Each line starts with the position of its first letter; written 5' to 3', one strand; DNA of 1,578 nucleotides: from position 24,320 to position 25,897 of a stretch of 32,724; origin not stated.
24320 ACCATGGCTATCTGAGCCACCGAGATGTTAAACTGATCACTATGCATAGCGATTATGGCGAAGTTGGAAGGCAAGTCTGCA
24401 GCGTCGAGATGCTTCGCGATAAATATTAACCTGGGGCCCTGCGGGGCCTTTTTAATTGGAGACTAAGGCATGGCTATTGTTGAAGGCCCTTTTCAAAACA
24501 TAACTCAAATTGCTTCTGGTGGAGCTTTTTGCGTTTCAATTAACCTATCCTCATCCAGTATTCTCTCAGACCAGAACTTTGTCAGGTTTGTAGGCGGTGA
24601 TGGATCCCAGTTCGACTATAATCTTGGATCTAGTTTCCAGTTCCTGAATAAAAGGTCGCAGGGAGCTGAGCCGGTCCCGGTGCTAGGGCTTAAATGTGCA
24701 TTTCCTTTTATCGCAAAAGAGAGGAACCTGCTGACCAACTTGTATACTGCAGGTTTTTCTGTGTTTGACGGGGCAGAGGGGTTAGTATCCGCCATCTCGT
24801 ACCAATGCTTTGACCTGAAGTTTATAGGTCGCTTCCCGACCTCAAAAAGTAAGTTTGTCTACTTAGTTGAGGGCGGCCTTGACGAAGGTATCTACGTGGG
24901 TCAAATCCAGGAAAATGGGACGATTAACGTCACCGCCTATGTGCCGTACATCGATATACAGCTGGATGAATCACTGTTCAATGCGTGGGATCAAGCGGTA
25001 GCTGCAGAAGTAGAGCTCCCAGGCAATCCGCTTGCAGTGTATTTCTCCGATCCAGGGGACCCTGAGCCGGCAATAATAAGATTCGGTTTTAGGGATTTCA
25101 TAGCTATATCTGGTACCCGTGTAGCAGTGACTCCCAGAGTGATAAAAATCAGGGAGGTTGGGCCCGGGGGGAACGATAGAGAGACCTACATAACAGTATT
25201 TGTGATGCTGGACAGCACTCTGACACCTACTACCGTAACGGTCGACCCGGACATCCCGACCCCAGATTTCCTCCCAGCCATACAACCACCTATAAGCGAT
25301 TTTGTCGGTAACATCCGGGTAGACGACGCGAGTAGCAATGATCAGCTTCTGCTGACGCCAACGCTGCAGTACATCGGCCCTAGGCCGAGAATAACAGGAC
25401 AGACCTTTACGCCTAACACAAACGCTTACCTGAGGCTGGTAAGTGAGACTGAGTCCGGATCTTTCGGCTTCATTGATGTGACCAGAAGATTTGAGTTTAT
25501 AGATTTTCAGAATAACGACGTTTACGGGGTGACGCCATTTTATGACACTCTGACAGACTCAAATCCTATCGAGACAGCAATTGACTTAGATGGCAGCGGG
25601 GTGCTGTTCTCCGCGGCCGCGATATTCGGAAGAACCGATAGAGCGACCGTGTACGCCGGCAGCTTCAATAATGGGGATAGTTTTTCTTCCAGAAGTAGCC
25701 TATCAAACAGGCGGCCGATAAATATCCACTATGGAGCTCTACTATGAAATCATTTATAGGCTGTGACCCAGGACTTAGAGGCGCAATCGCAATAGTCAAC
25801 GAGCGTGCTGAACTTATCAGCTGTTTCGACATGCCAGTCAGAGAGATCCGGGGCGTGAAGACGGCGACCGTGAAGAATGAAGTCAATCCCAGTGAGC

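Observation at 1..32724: Genome-wide over-representation of GATC, especially GGATCC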

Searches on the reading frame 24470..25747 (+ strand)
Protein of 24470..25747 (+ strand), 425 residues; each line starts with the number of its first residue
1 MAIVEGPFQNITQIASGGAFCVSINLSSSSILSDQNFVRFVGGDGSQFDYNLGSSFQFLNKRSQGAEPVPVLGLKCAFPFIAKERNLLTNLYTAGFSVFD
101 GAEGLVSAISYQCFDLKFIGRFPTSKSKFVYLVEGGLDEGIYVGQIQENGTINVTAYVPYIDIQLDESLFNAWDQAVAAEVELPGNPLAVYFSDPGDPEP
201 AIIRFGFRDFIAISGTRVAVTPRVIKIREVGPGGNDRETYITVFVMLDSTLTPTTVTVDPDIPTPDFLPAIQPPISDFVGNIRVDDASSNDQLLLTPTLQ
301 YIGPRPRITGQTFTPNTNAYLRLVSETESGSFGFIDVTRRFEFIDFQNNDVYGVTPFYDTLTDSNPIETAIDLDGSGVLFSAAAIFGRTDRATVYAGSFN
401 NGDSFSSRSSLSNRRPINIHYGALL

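Call 7: search_protein_families(library=phrogs, proteins=[window:24470-25747:+])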
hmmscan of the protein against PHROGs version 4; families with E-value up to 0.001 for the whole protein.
window:24470-25747:+ (425 aa): 0 families

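Call 8: search_protein_families(library=pfam, proteins=[window:24470-25747:+], max_evalue=0.01)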
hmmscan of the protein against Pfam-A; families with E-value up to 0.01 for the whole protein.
window:24470-25747:+ (425 aa): 0 families

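Call 9: search_protein_families(library=ncbifam, proteins=[window:24470-25747:+], max_evalue=0.01)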
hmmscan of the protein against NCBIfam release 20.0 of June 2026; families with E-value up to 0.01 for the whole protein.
window:24470-25747:+ (425 aa): 0 families

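Call 49: search_solved_structures(query=window:24470-25747:+, max_evalue=1)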
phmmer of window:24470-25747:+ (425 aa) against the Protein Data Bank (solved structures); distinct sequences matched with E-value up to 1: 4.
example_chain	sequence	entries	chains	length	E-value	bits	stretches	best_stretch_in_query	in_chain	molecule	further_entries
9dbd_A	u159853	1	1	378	0.14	14.3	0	169-230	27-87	Tet4 Variant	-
4p98_A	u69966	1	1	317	0.64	12.2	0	164-228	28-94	Extracellular solute-binding protein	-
2ox5_Y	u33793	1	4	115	0.79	11.9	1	176-234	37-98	SoxY protein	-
2oxg_Y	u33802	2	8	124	0.96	11.6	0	176-234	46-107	SoxY protein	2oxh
